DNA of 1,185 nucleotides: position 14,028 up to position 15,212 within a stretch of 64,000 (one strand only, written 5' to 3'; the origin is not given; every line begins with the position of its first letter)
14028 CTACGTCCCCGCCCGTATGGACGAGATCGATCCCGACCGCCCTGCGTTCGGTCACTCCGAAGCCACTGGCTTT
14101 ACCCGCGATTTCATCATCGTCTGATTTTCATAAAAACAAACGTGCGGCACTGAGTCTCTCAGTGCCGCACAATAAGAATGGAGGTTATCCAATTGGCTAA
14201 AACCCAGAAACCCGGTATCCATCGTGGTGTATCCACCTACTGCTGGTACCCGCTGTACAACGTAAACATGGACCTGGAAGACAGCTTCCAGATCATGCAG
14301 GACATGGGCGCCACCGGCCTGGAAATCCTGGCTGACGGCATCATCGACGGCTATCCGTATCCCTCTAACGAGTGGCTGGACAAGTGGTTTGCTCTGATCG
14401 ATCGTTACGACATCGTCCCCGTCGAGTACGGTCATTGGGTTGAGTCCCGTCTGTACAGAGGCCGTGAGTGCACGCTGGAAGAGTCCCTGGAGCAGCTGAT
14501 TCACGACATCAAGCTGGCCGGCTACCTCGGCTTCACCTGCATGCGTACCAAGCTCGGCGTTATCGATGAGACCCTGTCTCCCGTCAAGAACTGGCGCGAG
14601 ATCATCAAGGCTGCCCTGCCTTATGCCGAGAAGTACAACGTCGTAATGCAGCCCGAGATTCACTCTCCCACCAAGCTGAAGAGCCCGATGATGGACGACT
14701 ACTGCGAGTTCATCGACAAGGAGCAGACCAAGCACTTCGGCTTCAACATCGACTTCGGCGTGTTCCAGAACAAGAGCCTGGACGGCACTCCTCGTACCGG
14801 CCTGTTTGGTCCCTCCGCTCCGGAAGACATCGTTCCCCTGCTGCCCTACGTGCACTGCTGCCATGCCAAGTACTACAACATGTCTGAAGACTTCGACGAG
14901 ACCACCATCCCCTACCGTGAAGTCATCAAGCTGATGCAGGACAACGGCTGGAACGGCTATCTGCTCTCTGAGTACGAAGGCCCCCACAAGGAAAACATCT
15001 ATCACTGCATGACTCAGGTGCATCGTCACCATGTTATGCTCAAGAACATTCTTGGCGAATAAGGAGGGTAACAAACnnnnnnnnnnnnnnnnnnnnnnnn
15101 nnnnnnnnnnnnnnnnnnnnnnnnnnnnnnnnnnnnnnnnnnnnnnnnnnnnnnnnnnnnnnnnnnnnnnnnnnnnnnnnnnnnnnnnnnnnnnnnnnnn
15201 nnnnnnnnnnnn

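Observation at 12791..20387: Three paralogous TIM-barrel + ~140-aa gene pairs resembling two-subunit C-glycoside deglycosidases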

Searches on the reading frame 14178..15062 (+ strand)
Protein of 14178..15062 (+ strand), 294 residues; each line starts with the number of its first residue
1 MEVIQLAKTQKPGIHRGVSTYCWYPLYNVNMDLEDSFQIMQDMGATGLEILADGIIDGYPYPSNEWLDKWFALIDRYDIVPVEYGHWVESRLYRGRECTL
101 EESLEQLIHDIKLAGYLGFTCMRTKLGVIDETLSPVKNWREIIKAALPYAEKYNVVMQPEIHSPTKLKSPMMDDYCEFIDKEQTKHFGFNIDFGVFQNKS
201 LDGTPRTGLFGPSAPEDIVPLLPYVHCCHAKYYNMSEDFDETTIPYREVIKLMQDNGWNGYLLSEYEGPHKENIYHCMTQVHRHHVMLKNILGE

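Call 3: search_protein_families(library=pfam, proteins=[window:14178-15062:+], max_evalue=1)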
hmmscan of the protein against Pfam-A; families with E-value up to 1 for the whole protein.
window:14178-15062:+ (294 aa): 2 families
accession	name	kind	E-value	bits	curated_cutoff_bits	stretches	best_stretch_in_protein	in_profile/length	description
PF01261.30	AP_endonuc_2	-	9.4e-13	48.9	31.1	1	38-270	2-233/249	Xylose isomerase-like TIM barrel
PF01075.23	Glyco_transf_9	-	0.079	12.7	22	0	246-284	126-164/247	Glycosyltransferase family 9 (heptosyltransferase)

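Call 5: search_solved_structures(query=window:14178-15062:+, max_evalue=0.01, show_alignments=3)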
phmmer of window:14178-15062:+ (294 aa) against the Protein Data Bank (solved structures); distinct sequences matched with E-value up to 0.01: 8.
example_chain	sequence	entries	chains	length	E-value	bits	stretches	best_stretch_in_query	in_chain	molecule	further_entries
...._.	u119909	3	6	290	3.8e-101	341.5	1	9-294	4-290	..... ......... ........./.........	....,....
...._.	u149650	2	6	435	9e-63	215.5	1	15-291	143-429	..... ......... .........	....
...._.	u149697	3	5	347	6.6e-37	130.5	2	11-197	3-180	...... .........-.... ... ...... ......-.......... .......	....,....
7bvr_A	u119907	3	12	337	5.8e-30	107.7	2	15-200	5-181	AP_endonuc_2 domain-containing protein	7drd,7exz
7xrf_A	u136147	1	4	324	6.2e-30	107.6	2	15-200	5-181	AP_endonuc_2 domain-containing protein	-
9m3b_A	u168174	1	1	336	1.3e-27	100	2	13-199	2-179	P581a DgpC1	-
9m3a_A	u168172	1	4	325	2.3e-25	92.6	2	30-199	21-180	Xylose isomerase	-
7dnm_A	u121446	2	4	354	6.7e-14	55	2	37-198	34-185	AP_endonuc_2 domain-containing protein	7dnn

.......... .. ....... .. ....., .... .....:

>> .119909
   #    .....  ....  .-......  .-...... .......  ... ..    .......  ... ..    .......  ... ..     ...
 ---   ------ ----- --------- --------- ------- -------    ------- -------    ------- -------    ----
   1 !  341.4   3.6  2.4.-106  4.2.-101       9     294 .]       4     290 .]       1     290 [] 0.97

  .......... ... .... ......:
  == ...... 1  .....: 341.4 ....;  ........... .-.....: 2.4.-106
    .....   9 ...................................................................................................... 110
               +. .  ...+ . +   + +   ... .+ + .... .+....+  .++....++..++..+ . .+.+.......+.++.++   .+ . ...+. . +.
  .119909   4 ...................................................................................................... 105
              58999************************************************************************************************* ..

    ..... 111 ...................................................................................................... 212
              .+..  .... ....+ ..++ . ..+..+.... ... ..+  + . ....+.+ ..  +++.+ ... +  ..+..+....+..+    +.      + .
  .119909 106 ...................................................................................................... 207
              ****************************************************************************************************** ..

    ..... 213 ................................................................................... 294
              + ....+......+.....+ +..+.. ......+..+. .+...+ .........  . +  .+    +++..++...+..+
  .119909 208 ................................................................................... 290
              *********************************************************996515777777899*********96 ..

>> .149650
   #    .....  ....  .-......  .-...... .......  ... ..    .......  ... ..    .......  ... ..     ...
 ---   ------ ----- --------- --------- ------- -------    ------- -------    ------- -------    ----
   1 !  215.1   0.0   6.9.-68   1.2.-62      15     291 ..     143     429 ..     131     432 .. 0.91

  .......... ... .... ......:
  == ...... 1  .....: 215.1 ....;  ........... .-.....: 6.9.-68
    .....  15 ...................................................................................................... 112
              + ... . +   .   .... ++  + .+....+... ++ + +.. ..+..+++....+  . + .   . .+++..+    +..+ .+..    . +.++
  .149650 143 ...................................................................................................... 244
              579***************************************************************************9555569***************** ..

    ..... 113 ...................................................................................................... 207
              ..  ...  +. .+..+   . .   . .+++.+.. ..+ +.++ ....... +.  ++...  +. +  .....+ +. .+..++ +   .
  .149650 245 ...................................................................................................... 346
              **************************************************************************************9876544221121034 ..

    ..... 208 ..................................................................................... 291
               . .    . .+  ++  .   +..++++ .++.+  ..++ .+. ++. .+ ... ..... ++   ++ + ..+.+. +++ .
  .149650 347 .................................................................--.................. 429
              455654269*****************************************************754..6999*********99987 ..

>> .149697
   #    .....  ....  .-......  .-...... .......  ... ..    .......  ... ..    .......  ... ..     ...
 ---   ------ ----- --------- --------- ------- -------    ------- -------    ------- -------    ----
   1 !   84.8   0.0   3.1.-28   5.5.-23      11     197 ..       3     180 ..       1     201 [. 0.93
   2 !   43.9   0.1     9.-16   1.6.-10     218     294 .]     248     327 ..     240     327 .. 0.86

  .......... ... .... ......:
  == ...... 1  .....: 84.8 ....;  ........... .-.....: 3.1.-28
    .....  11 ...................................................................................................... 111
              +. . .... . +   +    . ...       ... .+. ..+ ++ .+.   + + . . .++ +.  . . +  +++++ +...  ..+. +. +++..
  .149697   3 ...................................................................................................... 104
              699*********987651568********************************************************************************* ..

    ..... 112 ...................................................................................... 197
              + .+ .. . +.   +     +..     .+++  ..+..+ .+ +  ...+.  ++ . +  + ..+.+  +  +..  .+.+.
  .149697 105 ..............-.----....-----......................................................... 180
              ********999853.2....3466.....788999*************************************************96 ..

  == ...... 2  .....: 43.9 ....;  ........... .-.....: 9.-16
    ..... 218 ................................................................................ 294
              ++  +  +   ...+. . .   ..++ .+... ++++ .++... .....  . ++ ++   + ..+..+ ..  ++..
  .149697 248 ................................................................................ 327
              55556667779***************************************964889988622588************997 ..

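Call 21: find_homologous_proteins(query=window:14178-15062:+, max_evalue=1e-20)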
Query window:14178-15062:+ (294 aa): 907 proteins with E <= 1e-20 among 1515 candidates; the best 120 are listed.
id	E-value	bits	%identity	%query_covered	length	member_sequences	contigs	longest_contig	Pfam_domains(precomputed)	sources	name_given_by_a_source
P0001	4.4e-207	704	100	100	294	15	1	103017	PF01261.31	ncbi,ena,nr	ncbi:MAG: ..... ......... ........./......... [Ruminococcaceae bacterium]|nr:sugar phosphate isomera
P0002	1.7e-175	601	85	100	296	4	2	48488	PF01261.31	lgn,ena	-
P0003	7.5e-171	585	83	98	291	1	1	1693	PF01261.31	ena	-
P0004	2.1e-165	567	81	98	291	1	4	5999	PF01261.31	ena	-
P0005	2.8e-164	564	80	98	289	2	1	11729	PF01261.31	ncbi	-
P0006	1.5e-163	561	79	98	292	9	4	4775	PF01261.31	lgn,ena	-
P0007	1.2e-158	545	79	98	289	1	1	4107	PF01261.31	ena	-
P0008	1.6e-158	545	77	98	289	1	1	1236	PF01261.31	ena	-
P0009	2.1e-158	544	76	98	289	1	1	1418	PF01261.31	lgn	-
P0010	9.2e-158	542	76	98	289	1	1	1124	PF01261.31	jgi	jgi:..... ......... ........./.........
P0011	7.1e-155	533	76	98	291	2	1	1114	PF01261.31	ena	-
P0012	1.2e-154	532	77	98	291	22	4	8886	PF01261.31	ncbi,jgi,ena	jgi:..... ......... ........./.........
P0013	2.8e-154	531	77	98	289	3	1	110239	PF01261.31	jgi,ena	-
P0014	2.9e-153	528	76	98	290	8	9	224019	PF01261.31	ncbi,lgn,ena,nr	ncbi:MAG: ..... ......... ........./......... [Lachnospiraceae bacterium]|nr:sugar phosphate isomera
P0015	9.1e-153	526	76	97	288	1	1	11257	PF01261.31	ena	-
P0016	6.9e-152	523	74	97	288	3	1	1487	PF01261.31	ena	-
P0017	5.3e-145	500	72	98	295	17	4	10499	PF01261.31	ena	-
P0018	2.3e-142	492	74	95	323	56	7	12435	PF01261.31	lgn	-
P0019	2.9e-142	491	72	95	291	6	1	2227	PF01261.31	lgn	-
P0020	9.8e-142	490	71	95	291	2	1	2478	PF01261.31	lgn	-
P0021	2.7e-141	488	75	95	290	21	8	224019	PF01261.31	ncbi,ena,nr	ncbi:MAG: TIM barrel protein [Lachnospiraceae bacterium]|nr:TIM barrel protein [Lachnospiraceae bact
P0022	4.2e-140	484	72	95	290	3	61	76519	PF01261.31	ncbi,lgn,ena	-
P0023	4.4e-140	484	73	95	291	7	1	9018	PF01261.31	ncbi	-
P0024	1.3e-138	480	70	98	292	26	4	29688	PF01261.31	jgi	-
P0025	3.9e-138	478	71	95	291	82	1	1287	PF01261.31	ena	-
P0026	9.3e-137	473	69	98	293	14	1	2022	PF01261.31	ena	-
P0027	1.9e-133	463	68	98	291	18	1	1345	PF01261.31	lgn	-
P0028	2.9e-132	459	67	98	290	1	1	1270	PF01261.31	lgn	-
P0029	4.2e-132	458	65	100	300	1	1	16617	PF01261.31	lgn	-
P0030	8.0e-132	457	67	98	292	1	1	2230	PF01261.31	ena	-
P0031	4.4e-131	455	68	98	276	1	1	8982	PF01261.31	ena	-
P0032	1.6e-129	450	65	98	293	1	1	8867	PF01261.31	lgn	-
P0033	6.0e-128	444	64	98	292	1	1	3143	PF01261.31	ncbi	-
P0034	5.2e-127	441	64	98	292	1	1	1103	PF01261.31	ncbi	-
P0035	7.3e-127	441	62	100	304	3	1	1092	PF01261.31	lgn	-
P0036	2.3e-126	439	65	98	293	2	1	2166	PF01261.31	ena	-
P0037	1.2e-124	434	64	98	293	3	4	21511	PF01261.31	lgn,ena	-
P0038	3.2e-124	432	64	96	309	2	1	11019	PF01261.31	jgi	jgi:hypothetical protein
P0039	1.2e-123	430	62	98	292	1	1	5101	PF01261.31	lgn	-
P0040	3.4e-122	426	65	98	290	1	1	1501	PF01261.31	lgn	-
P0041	4.4e-122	425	65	97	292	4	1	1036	PF01261.31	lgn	-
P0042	2.4e-121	423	65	96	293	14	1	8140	PF01261.31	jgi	jgi:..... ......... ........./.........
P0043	3.3e-120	419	63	97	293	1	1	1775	PF01261.31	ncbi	-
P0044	1.2e-115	404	63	97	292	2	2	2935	PF01261.31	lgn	-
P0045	5.7e-112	392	58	98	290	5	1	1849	PF01261.31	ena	-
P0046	1.8e-111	390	59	99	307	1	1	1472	PF01261.31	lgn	-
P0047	3.1e-111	390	62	97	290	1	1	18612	PF01261.31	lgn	-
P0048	3.6e-110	386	61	98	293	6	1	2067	PF01261.31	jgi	-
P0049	3.7e-110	386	61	96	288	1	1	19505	PF01261.31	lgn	-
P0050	3.6e-109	383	59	99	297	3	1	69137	PF01261.31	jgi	jgi:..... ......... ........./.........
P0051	4.4e-109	382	61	95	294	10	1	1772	PF01261.31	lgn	-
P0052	6.4e-109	382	60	97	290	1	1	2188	PF01261.31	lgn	-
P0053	1.4e-108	381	58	99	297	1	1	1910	PF01261.31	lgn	-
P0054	1.6e-108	381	59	99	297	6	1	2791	PF01261.31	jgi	-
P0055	2.7e-108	380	57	98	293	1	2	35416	PF01261.31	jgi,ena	-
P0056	1.5e-107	377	60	95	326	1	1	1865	PF01261.31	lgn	-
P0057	6.0e-107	375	59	97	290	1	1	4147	PF01261.31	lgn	-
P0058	8.0e-107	375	59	97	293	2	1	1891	PF01261.31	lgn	-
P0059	9.8e-107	375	59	98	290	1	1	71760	PF01261.31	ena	-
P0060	1.0e-106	375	58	99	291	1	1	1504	PF01261.31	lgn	-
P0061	1.1e-106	375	60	96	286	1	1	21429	PF01261.31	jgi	-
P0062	1.5e-106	374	59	97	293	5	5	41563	PF01261.31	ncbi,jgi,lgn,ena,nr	ncbi:MAG TPA: TIM barrel protein [Anaerolineaceae bacterium]|nr:TIM barrel protein [Anaerolineaceae 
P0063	1.9e-106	374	59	98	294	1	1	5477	PF01261.31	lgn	-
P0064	4.3e-106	373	58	99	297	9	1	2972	PF01261.31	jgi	jgi:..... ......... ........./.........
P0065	6.9e-106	372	59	95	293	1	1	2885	PF01261.31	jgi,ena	-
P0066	7.9e-106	372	59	95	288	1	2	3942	PF01261.31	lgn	-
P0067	8.1e-106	372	57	98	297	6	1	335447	PF01261.31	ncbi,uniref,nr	ncbi:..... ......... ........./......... [Bacillus sp. ISL-46]|uniref:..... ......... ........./epim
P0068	8.2e-106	372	57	98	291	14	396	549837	PF01261.31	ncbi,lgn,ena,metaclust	metaclust:\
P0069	1.0e-105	371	58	95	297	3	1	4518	PF01261.31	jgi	jgi:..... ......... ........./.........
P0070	1.1e-105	371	57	98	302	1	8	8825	PF01261.31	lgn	-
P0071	1.2e-105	371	59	95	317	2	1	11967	PF01261.31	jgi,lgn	jgi:hypothetical protein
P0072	1.9e-105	371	58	98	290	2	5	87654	PF01261.31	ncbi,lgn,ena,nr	ncbi:MAG: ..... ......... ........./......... [Oscillospiraceae bacterium]|nr:sugar phosphate isomer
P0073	2.0e-105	371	58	97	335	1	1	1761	PF01261.31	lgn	-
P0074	2.1e-105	370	60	95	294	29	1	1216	PF01261.31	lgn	-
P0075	2.1e-105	370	58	96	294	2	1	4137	PF01261.31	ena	-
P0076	2.2e-105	370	57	99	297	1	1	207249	PF01261.31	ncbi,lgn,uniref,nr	ncbi:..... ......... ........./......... [Clostridium sp. SYSU_GA19001]|uniref:sugar phosphate isome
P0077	2.3e-105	370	57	99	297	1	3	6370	PF01261.31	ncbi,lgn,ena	-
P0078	2.6e-105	370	55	97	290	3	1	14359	PF01261.31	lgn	-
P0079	3.3e-105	370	56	98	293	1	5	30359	PF01261.31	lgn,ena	-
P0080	3.4e-105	370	58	95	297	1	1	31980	PF01261.31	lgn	-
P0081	4.6e-105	369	59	95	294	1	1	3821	PF01261.31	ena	-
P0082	6.3e-105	369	59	95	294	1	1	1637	PF01261.31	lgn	-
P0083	6.7e-105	369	59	95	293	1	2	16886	PF01261.31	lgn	-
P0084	1.1e-104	368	57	95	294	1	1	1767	PF01261.31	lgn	-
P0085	1.3e-104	368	58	96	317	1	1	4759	PF01261.31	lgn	-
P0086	2.4e-104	367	60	95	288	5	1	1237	PF01261.31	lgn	-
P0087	2.7e-104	367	57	98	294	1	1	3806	PF01261.31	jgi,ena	-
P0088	3.2e-104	367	57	99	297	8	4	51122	PF01261.31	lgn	-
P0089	4.8e-104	366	59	95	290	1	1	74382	PF01261.31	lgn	-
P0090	5.9e-104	366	58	95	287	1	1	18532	PF01261.31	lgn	-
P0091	6.4e-104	366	56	99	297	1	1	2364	PF01261.31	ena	-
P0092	7.2e-104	365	61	89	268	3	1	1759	PF01261.31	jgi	jgi:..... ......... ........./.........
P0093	7.4e-104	365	56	97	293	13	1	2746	PF01261.31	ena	-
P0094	7.6e-104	365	58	95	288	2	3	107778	PF01261.31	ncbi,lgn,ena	-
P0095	7.9e-104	365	58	99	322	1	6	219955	PF01261.31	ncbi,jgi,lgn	jgi:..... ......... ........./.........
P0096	8.0e-104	365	58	99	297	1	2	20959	PF01261.31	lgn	-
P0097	9.1e-104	365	56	99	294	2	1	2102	PF01261.31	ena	-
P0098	1.1e-103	365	56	98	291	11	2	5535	PF01261.31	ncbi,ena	-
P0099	1.2e-103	365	58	97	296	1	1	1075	PF01261.31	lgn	-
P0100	1.5e-103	364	57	99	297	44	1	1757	PF01261.31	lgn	-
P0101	1.6e-103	364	58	95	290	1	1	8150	PF01261.31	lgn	-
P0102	2.1e-103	364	58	95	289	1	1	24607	PF01261.31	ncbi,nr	ncbi:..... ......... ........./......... [Oscillospiraceae bacterium OttesenSCG-928-F05]|nr:sugar ph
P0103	2.3e-103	364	56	95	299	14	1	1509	PF01261.31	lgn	-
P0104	2.3e-103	364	55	97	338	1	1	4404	PF01261.31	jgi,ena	-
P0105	2.3e-103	364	57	95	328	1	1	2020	PF01261.31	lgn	-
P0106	2.4e-103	364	57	98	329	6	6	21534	PF01261.31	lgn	-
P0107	4.2e-103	363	56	98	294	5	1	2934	PF01261.31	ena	-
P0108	4.9e-103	363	58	97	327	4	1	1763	PF01261.31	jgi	-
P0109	5.4e-103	362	54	97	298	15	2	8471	PF01261.31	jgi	-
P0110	5.5e-103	362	58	95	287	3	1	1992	PF01261.31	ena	-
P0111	6.2e-103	362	57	98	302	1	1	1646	PF01261.31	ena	-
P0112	8.0e-103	362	56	97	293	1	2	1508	PF01261.31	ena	-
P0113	8.7e-103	362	57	99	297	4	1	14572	PF01261.31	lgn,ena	-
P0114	1.1e-102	361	56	100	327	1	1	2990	PF01261.31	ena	-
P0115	1.1e-102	361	56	99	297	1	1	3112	PF01261.31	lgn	-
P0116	1.1e-102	361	56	95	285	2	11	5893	PF01261.31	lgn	-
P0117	1.2e-102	361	57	99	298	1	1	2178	PF01261.31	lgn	-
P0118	1.2e-102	361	57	97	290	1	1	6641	PF01261.31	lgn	-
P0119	1.2e-102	361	58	96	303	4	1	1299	PF01261.31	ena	-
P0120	1.6e-102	361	55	96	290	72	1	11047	PF01261.31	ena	-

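Call 22: find_encoding_contigs(protein=P0002, flank=10000, max_places=3)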
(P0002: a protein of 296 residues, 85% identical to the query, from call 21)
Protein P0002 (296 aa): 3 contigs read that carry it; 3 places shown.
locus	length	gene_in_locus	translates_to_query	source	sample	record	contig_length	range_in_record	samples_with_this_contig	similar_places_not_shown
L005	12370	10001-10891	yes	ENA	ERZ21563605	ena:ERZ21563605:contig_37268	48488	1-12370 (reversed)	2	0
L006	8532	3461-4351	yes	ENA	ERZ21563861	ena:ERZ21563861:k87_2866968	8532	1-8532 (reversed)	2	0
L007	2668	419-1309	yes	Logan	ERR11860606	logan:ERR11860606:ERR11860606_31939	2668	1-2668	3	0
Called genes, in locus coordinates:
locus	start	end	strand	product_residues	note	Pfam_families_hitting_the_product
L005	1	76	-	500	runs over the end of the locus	PF00144:Beta-lactamase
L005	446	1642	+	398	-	PF00395:SLH (weak)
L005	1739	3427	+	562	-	PF01432:Peptidase_M3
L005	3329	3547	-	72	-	-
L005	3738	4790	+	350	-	PF08240:ADH_N, PF16912:Glu_dehyd_C, PF00107:ADH_zinc_N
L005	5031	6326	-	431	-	PF01554:MatE, PF03023:MurJ, PF01554:MatE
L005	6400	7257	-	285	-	PF00126:HTH_1, PF03466:LysR_substrate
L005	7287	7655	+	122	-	-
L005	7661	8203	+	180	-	PF13472:Lipase_GDSL_2 (weak)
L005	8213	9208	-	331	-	PF13280:WYL, PF25583:WCX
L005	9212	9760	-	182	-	-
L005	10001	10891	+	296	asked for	PF01261:AP_endonuc_2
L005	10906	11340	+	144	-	PF19906:CGDB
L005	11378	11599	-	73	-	PF12844:HTH_19, PF13560:HTH_31, PF01381:HTH_3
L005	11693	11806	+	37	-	-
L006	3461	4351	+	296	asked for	PF01261:AP_endonuc_2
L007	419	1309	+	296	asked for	PF01261:AP_endonuc_2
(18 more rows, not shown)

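Call 23: find_encoding_contigs(protein=P0014, flank=10000, max_places=3)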
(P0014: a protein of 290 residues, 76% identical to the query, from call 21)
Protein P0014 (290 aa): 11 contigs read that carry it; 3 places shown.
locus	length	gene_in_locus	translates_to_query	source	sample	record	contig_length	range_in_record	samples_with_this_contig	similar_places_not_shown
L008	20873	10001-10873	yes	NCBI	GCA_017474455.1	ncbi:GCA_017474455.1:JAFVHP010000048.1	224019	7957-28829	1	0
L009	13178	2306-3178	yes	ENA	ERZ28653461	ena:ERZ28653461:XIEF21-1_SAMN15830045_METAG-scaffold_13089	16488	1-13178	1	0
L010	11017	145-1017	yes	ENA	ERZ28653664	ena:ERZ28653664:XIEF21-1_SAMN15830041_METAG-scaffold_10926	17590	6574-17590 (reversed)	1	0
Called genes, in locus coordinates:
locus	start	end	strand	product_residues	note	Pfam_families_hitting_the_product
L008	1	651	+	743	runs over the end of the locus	-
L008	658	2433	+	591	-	PF00128:Alpha-amylase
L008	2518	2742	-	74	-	-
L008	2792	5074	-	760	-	PF01926:MMR_HSR1, PF02421:FeoB_N, PF17910:FeoB_Cyto, PF07670:Gate, PF07664:FeoB_C, PF07670:Gate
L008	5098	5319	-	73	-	PF04023:FeoA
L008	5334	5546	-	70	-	PF04023:FeoA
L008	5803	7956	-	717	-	PF12833:HTH_18, PF00165:HTH_AraC (weak), PF01229:Glyco_hydro_39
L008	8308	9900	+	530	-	-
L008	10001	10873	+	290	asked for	PF01261:AP_endonuc_2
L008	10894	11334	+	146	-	PF19906:CGDB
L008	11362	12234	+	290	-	PF01261:AP_endonuc_2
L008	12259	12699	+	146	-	PF19906:CGDB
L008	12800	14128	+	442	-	PF00817:IMS, PF11798:IMS_HHH, PF21999:IMS_HHH_1 (weak), PF11799:IMS_C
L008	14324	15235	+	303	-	PF19300:BPD_transp_1_N, PF00528:BPD_transp_1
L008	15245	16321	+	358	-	PF12911:OppC_N, PF00528:BPD_transp_1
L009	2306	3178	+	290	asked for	PF01261:AP_endonuc_2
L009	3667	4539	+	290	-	PF01261:AP_endonuc_2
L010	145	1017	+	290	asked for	PF01261:AP_endonuc_2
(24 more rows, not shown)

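Call 24: find_encoding_contigs(protein=P0068, flank=10000, max_places=3)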
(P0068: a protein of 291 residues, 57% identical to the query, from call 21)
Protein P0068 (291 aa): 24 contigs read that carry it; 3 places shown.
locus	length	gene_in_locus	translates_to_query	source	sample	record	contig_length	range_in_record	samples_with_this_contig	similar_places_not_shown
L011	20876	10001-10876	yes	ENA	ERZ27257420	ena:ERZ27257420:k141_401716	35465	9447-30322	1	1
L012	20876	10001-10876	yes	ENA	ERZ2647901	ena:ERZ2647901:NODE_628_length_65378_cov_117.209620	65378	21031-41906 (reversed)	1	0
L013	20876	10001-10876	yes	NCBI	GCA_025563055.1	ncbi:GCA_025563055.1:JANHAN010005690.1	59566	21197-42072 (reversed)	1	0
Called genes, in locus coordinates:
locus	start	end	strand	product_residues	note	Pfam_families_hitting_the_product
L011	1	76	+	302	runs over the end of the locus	PF00370:FGGY_N (faint), PF00480:ROK, PF01869:BcrAD_BadFG (weak)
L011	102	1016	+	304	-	PF01261:AP_endonuc_2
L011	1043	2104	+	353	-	PF01408:GFO_IDH_MocA, PF02894:GFO_IDH_MocA_C, PF22725:GFO_IDH_MocA_C3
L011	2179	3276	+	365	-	PF01408:GFO_IDH_MocA, PF22725:GFO_IDH_MocA_C3, PF02894:GFO_IDH_MocA_C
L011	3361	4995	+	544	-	PF00072:Response_reg, PF12833:HTH_18, PF00165:HTH_AraC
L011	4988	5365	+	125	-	-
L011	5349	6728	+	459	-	PF06580:His_kinase, PF02518:HATPase_c (weak)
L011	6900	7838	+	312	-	PF00528:BPD_transp_1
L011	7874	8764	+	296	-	PF00528:BPD_transp_1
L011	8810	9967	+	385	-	PF07690:MFS_1, PF12832:MFS_1_like, PF07690:MFS_1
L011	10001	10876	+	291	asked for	PF01261:AP_endonuc_2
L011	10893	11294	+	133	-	PF19906:CGDB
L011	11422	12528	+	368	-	PF13407:Peripla_BP_4 (faint), PF00356:LacI, PF00532:Peripla_BP_1, PF13377:Peripla_BP_3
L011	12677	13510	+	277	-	PF01261:AP_endonuc_2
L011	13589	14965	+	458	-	PF01554:MatE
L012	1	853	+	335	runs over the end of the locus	PF01261:AP_endonuc_2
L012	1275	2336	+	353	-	PF01261:AP_endonuc_2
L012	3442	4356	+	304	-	PF01261:AP_endonuc_2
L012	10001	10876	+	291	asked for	PF01261:AP_endonuc_2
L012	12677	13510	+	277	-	PF01261:AP_endonuc_2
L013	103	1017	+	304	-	PF01261:AP_endonuc_2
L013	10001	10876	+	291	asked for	PF01261:AP_endonuc_2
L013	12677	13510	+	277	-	PF01261:AP_endonuc_2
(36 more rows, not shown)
